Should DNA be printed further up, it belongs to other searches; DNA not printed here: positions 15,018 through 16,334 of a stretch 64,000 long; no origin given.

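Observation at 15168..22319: Two paralogous polytopic membrane proteins of an unrecognised family flank the CopA ATPase, and one is fused to a SCO1/SenC copper chaperone domain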

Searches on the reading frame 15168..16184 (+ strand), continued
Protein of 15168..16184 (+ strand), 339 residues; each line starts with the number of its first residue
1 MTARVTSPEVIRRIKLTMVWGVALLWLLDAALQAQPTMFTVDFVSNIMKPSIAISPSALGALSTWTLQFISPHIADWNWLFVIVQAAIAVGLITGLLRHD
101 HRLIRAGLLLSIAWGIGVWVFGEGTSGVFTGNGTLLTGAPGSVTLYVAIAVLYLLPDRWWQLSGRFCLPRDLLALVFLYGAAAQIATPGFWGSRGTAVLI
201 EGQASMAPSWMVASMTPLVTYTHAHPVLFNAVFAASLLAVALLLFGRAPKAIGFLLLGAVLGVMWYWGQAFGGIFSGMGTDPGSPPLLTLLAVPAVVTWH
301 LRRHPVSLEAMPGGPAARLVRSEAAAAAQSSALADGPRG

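Call 29: search_protein_representatives(alignment_id=A1)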
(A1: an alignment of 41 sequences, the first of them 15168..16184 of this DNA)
Query: 41 sequences, 384 profile positions. Proteins with E-value up to 0.001 (for the whole library): 3445; up to 1e-10: 2512; up to 1e-30: 1216. The best 150 are listed.
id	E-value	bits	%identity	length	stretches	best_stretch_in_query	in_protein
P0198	8.4e-114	397.1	-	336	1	10-328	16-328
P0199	2.8e-108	379.0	-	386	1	8-312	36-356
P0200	5.7e-108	377.9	-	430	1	8-314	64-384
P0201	3.8e-106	372.0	-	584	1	15-383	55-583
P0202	1.1e-105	370.5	-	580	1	12-309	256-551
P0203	1.1e-105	370.4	-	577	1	24-326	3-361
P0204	1.5e-105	370.0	-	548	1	17-341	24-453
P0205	2.2e-105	369.5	-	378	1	9-323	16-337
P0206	9.7e-105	367.3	-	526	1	13-322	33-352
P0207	3.3e-104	365.6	-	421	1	17-313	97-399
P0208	5.1e-103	361.6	-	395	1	26-314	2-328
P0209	5.1e-102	358.4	-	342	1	11-308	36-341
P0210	1.3e-101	357.1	-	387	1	19-309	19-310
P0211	1.7e-100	353.3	-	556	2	18-314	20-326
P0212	3.0e-100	352.5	-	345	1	21-312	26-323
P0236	1.6e-95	337.0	-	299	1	35-323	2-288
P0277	5.7e-89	315.4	-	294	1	26-301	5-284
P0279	7.4e-89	315.0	-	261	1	66-309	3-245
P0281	1.3e-88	314.3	-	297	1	9-273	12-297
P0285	4.7e-88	312.4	-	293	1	25-311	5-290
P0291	1.6e-87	310.7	-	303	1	21-305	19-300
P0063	1.6e-86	307.3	-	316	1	10-308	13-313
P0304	4.4e-86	305.9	-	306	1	19-312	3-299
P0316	1.5e-84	300.8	-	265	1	16-250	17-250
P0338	1.2e-82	294.6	-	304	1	27-316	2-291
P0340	1.0e-81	291.5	-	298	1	41-310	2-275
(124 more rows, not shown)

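Call 32: search_protein_families(library=pfam, alignment_id=A2, max_evalue=0.01)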
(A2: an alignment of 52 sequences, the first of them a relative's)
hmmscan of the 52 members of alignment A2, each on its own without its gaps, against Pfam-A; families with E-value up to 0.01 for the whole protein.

A. member 1, P0200 (430 aa): 0 families

B. families by the number of members that match (of 52 scanned): 12 families
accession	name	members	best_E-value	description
PF02630.20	SCO1-SenC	3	3.9e-09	SCO1/SenC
PF00578.27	AhpC-TSA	2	3.6e-06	AhpC/TSA family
PF08534.16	Redoxin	2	5e-05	Redoxin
PF00015.26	MCPsignal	1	1e-41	Methyl-accepting chemotaxis protein (MCP) signalling domain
PF03640.20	Lipoprotein_15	1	8.5e-27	Secreted repeat of unknown function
PF07732.21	Cu-oxidase_3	1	2.8e-16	Multicopper oxidase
PF04314.18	PCuAC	1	4.1e-10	Copper chaperone PCu(A)C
PF17197.9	DUF5134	1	8.3e-10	Domain of unknown function (DUF5134)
PF04234.18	CopC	1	2.1e-07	CopC domain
PF05423.18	Mycobact_memb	1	0.0011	Mycobacterium membrane protein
PF13115.11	YtkA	1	0.0012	YtkA-like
PF06103.16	DUF948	1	0.0045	Bacterial protein of unknown function (DUF948)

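Call 34: search_protein_families(library=pfam, alignment_id=A3, max_evalue=10)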
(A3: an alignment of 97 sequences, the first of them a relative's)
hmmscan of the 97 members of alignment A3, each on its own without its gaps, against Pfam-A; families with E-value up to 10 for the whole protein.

A. member 1, P0198 (336 aa): 1 family
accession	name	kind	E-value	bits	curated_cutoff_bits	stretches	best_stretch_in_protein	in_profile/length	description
PF00420.29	Oxidored_q2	-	0.3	11.3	26.1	1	228-257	49-78/95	NADH-ubiquinone/plastoquinone oxidoreductase chain 4L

B. families by the number of members that match (of 97 scanned): 43 families (the first 25 are shown)
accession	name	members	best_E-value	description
PF13781.11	DoxX_3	7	6e-05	DoxX-like family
PF07681.17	DoxX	3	0.014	DoxX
PF07291.16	MauE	2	0.0023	Methylamine utilisation protein MauE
PF25258.1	DUF7859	2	0.011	Family of unknown function (DUF7859)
PF19609.4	DUF6114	2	0.011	Family of unknown function (DUF6114)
PF07331.16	TctB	2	0.062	Tripartite tricarboxylate transporter TctB family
PF00420.29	Oxidored_q2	2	0.3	NADH-ubiquinone/plastoquinone oxidoreductase chain 4L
PF00122.25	E1-E2_ATPase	1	0.00052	E1-E2 ATPase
PF01027.25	Bax1-I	1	0.0023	Inhibitor of apoptosis-promoting Bax1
PF01554.23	MatE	1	0.0083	MatE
PF25285.1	DUF7875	1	0.011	Domain of unknown function (DUF7875)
PF13061.11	DUF3923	1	0.029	Protein of unknown function (DUF3923)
PF01839.29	FG-GAP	1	0.055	FG-GAP repeat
PF22868.1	YmiA-like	1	0.064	Protein YmiA-like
PF13885.11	Keratin_B2_2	1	0.068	Keratin, high sulfur B2 protein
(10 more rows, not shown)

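Call 36: find_encoding_contigs(protein=P0083, flank=8000, max_places=2)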
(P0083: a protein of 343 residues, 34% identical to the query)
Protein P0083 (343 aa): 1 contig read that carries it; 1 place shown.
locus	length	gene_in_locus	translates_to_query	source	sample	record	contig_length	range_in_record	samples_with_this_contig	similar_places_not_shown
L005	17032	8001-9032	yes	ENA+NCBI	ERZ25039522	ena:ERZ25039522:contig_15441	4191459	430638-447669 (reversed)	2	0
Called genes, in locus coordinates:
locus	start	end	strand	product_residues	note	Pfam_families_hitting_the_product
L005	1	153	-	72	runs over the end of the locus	-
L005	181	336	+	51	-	-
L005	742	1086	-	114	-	-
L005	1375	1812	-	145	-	PF12802:MarR_2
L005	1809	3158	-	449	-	PF00654:Voltage_CLC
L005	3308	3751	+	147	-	PF02537:CRCB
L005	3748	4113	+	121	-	PF02537:CRCB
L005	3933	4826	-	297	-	-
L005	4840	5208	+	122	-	PF02641:DUF190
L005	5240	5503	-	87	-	PF05016:ParE_toxin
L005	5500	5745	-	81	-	-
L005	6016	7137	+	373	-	PF03824:NicO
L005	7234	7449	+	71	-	-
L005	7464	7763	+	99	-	PF02452:PemK_toxin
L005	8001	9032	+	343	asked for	-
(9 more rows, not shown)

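Call 37: find_encoding_contigs(protein=P0074, flank=8000, max_places=2)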
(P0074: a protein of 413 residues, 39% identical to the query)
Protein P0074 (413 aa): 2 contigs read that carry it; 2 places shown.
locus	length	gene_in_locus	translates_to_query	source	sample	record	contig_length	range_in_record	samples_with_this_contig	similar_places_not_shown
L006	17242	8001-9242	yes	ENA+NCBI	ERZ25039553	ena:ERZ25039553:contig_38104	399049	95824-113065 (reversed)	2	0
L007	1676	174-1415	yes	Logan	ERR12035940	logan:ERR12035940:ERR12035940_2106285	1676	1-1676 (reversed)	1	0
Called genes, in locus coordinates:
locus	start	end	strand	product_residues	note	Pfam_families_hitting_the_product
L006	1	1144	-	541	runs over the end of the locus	-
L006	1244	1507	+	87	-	-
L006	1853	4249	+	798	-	PF00456:Transketolase_N, PF17831:PDH_E1_M, PF02780:Transketolase_C (faint), PF22613:Transketolase_C_1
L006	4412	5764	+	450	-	PF06210:DUF1003, PF02026:RyR (weak)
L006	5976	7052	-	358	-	-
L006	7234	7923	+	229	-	-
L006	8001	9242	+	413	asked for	-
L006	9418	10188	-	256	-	PF05988:DUF899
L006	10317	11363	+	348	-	PF04542:Sigma70_r2 (weak), PF20239:DUF6596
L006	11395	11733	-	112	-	PF03795:YCII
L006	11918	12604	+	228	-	PF01726:LexA_DNA_bind, PF00717:Peptidase_S24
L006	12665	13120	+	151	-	PF01243:PNPOx_N (weak)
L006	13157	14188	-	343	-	PF01168:Ala_racemase_N, PF14031:D-ser_dehydrat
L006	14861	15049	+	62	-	-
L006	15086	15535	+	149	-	PF10604:Polyketide_cyc2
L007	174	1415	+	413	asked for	-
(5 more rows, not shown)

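Call 38: find_encoding_contigs(protein=P0070, flank=8000, max_places=2)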
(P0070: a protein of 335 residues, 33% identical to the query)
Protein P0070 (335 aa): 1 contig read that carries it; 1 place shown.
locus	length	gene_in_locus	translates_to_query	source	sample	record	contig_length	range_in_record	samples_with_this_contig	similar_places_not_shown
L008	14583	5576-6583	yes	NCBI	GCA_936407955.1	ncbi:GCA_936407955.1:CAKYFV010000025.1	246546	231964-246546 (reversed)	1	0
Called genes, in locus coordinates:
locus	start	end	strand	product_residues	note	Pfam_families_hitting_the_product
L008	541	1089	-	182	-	-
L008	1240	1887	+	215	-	PF00072:Response_reg, PF00486:Trans_reg_C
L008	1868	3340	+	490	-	PF00672:HAMP (weak), PF00512:HisKA, PF02518:HATPase_c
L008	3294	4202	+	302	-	PF00072:Response_reg (weak), PF00486:Trans_reg_C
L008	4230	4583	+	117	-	-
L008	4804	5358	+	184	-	-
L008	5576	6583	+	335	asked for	-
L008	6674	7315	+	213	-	PF24041:DUF7350 (weak), PF10634:Iron_transport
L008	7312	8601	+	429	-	PF24152:DUF7405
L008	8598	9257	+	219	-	PF00578:AhpC-TSA (weak), PF02630:SCO1-SenC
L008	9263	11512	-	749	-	PF04879:Molybdop_Fe4S4, PF00384:Molybdopterin, PF01568:Molydop_binding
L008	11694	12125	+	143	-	-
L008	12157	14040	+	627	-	PF01541:GIY-YIG, PF27096:UvrC_M, PF22920:UvrC_RNaseH, PF08459:UvrC_RNaseH_dom, PF14520:HHH_5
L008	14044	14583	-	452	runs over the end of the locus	PF16862:Glyco_hydro_79C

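Call 39: find_encoding_contigs(protein=P0013, flank=10000, max_places=1)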
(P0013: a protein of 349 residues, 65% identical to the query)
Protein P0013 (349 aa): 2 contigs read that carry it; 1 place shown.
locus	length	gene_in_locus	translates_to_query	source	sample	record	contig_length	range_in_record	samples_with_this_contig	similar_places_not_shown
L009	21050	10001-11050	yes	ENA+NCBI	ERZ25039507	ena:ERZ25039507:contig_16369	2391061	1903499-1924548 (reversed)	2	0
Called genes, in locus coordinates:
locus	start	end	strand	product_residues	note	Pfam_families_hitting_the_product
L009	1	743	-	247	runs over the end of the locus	PF02790:COX2_TM, PF00116:COX2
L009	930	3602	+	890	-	PF00330:Aconitase, PF00694:Aconitase_C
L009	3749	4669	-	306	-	PF00892:EamA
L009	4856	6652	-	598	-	PF02129:Peptidase_S15 (weak), PF12146:Hydrolase_4 (faint), PF20434:BD-FAE (weak), PF00326:Peptidase_S9, PF00561:Abhydrolase_1, PF12697:Abhydrolase_6 (weak), PF01738:DLH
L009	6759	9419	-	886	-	PF00311:PEPcase, PF14010:PEPcase_2 (weak)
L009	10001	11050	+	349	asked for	-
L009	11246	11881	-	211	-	-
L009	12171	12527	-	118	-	-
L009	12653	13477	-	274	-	PF03099:BPL_LplA_LipB, PF16917:BPL_LplA_LipB_2 (weak), PF02237:BPL_C (weak)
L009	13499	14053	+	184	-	PF20660:DUF6812 (faint)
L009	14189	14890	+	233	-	-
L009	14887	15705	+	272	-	PF00753:Lactamase_B, PF17778:WHD_BLACT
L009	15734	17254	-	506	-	PF02789:Peptidase_M17_N, PF00883:Peptidase_M17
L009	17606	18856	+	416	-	PF08331:QueG_DUF1730, PF13484:Fer4_16, PF13646:HEAT_2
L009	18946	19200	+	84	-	PF13806:Rieske_2 (weak)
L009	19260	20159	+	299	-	PF02541:Ppx-GppA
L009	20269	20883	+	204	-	-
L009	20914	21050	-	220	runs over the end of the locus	-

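Call 40: find_encoding_contigs(protein=P0087, flank=8000, max_places=1)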
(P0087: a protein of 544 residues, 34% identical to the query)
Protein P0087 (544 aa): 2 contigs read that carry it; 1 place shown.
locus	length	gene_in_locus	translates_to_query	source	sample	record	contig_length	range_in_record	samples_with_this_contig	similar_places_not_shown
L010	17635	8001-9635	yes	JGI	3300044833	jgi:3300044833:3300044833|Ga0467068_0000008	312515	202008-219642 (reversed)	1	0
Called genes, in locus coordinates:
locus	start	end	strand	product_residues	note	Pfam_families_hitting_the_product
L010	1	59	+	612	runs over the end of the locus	PF07584:BatA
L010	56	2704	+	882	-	PF05762:VWA_CoxE (faint), PF07090:GATase1_like (faint), PF00092:VWA, PF13519:VWA_2 (weak), PF13768:VWA_3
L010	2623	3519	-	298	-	PF01882:DUF58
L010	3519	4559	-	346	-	PF20030:bpMoxR, PF01078:Mg_chelatase (faint), PF00004:AAA (weak), PF07726:AAA_3, PF07728:AAA_5, PF17863:AAA_lid_2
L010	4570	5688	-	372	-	-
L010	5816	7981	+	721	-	PF01011:PQQ, PF13360:PQQ_2, PF13570:Beta-prop_ACSF4 (faint), PF01011:PQQ, PF13360:PQQ_2, PF06525:SoxE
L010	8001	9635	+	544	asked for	PF00578:AhpC-TSA (weak), PF02630:SCO1-SenC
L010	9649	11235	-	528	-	PF01011:PQQ, PF13360:PQQ_2, PF13570:Beta-prop_ACSF4 (faint), PF13360:PQQ_2, PF01011:PQQ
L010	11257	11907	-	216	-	PF13560:HTH_31, PF01381:HTH_3, PF13443:HTH_26, PF07883:Cupin_2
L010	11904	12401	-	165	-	-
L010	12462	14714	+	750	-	PF13515:FUSC_2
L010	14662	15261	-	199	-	PF02776:TPP_enzyme_N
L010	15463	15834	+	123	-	PF00072:Response_reg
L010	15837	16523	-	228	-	PF00072:Response_reg, PF08281:Sigma70_r4_2 (faint), PF00196:GerE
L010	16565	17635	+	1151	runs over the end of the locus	PF13493:DUF4118, PF01590:GAF, PF13185:GAF_2, PF01590:GAF, PF13185:GAF_2, PF01590:GAF, PF13185:GAF_2, PF07730:HisKA_3, +3 more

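Call 41: find_encoding_contigs(protein=P0063, flank=8000, max_places=1)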
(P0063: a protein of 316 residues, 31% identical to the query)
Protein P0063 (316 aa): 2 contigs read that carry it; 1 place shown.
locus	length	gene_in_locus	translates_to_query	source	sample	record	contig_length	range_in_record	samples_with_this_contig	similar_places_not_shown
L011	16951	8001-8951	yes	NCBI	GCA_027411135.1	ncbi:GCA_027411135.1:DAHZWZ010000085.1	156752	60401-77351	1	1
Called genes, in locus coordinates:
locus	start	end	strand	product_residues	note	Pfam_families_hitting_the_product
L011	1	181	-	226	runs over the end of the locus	PF00486:Trans_reg_C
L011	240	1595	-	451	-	PF03951:Gln-synt_N, PF00120:Gln-synt_C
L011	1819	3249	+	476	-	PF03951:Gln-synt_N, PF00120:Gln-synt_C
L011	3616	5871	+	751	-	PF27525:LAM55_pectate-like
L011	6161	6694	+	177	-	PF19545:DUF6069 (weak)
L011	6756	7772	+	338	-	PF08240:ADH_N, PF00107:ADH_zinc_N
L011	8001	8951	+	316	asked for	-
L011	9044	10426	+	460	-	-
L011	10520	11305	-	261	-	PF05175:MTS (faint)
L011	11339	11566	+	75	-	PF14373:Imm_superinfect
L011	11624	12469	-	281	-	PF13490:zf-HC2, PF10099:RskA_C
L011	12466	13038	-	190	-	PF04542:Sigma70_r2, PF08281:Sigma70_r4_2, PF04545:Sigma70_r4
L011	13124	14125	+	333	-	PF08240:ADH_N, PF16912:Glu_dehyd_C (weak), PF01488:Shikimate_DH (weak), PF00107:ADH_zinc_N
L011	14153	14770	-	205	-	PF08271:Zn_Ribbon_TF (faint), PF13453:Zn_ribbon_TFIIB (faint), PF13248:Zn_ribbon_3 (weak)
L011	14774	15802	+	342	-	-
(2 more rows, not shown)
